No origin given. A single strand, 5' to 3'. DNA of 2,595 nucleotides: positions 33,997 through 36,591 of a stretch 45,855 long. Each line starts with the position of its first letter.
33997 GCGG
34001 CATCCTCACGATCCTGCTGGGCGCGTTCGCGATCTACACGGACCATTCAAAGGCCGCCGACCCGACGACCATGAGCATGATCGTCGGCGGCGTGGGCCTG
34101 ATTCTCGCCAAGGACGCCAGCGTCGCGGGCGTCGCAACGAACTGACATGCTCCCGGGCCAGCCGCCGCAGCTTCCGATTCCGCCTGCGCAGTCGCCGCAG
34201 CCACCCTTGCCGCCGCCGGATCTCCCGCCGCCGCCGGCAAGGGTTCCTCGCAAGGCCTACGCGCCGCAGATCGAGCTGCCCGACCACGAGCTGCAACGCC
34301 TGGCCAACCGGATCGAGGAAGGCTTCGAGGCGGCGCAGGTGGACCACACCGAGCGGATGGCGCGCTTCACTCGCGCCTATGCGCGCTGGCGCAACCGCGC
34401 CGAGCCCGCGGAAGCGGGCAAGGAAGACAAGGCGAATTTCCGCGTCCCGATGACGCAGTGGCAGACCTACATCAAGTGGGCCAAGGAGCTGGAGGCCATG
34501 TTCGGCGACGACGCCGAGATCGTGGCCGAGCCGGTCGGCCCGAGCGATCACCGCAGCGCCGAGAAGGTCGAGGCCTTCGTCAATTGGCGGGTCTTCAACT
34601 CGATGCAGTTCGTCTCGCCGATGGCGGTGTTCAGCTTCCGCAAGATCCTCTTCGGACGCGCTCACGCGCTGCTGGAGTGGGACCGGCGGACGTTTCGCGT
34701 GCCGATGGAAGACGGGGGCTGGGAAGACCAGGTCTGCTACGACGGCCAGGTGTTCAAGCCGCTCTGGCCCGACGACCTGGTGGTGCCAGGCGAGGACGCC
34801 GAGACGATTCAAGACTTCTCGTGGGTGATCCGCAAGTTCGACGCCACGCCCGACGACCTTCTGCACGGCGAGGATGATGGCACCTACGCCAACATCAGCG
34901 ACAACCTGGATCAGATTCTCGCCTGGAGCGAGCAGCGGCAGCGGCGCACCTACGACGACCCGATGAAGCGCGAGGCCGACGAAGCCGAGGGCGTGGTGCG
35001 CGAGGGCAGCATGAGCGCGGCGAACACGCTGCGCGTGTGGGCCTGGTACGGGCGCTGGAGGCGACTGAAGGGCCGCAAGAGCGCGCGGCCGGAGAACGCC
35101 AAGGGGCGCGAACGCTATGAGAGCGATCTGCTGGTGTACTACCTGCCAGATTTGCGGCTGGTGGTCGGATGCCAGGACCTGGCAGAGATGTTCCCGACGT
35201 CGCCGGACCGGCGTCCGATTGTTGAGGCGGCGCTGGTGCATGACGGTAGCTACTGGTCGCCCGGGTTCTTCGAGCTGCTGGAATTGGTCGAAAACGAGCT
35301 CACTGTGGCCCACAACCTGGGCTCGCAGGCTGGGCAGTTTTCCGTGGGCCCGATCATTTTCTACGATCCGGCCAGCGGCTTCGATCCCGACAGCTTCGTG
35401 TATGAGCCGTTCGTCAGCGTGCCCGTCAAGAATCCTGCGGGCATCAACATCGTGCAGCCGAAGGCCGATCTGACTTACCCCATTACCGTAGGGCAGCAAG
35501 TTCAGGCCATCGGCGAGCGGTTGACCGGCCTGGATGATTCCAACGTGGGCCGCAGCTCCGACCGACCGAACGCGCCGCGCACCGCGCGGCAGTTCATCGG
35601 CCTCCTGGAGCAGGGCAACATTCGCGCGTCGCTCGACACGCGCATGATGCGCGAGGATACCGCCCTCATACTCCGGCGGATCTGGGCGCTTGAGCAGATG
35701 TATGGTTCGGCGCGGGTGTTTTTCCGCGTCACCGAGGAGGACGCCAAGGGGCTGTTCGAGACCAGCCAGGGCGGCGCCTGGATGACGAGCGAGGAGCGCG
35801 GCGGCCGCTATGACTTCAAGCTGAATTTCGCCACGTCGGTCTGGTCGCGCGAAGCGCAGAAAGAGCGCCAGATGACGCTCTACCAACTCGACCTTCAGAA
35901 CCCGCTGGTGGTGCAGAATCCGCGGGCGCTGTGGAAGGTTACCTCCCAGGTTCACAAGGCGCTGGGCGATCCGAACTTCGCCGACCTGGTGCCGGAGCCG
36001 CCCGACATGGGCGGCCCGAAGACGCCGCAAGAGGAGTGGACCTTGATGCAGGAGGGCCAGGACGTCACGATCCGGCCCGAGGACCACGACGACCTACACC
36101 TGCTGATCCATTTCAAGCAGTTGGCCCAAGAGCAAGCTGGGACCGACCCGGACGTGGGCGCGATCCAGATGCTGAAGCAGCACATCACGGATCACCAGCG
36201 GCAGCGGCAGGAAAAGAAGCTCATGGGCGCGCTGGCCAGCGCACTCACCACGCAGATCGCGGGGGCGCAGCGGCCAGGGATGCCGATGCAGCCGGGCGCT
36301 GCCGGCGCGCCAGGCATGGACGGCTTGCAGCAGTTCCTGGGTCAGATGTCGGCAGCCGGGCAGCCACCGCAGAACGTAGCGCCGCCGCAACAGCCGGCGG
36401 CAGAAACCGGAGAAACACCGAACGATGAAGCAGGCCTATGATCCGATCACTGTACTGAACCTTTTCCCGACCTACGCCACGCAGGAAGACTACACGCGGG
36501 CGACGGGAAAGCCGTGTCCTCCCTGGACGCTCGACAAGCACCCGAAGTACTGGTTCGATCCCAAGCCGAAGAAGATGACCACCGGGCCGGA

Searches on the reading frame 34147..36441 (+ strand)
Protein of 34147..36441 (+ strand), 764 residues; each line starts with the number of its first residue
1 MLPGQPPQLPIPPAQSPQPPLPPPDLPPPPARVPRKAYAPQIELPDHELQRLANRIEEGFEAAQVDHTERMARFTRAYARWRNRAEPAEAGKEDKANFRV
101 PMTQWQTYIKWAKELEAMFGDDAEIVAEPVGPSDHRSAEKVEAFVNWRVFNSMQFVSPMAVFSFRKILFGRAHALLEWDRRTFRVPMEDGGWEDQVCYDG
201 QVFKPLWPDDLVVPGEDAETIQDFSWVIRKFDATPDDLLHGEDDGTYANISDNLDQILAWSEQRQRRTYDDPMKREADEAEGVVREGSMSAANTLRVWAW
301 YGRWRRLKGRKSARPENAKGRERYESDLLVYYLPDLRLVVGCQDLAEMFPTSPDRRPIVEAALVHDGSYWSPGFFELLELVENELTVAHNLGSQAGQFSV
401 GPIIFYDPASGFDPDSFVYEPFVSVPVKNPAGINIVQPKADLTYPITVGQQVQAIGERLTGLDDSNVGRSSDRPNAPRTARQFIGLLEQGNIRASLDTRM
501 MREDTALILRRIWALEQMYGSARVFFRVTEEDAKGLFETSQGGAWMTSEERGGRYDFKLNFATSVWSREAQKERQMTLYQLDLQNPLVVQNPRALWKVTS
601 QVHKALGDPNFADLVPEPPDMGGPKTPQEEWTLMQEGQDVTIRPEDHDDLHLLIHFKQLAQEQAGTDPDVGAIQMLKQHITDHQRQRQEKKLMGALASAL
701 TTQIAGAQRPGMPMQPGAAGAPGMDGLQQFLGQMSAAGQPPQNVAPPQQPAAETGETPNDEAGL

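Call 18: search_protein_families(library=phrogs, proteins=[window:34147-36441:+], max_evalue=0.001)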
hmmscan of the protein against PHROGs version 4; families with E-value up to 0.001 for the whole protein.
window:34147-36441:+ (764 aa): 0 families

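Call 19: search_protein_families(library=pfam, proteins=[window:34147-36441:+], max_evalue=0.001)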
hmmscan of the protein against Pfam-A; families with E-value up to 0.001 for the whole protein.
window:34147-36441:+ (764 aa): 0 families

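Call 37: search_protein_families(library=ncbifam, proteins=[window:34147-36438:+], max_evalue=0.1)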
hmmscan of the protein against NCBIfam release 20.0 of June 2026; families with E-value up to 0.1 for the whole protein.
window:34147-36438:+ (764 aa): 0 families

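Call 67: search_solved_structures(query=window:34147-36438:+, max_evalue=1)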
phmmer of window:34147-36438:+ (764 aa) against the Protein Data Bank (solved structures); distinct sequences matched with E-value up to 1: 0.
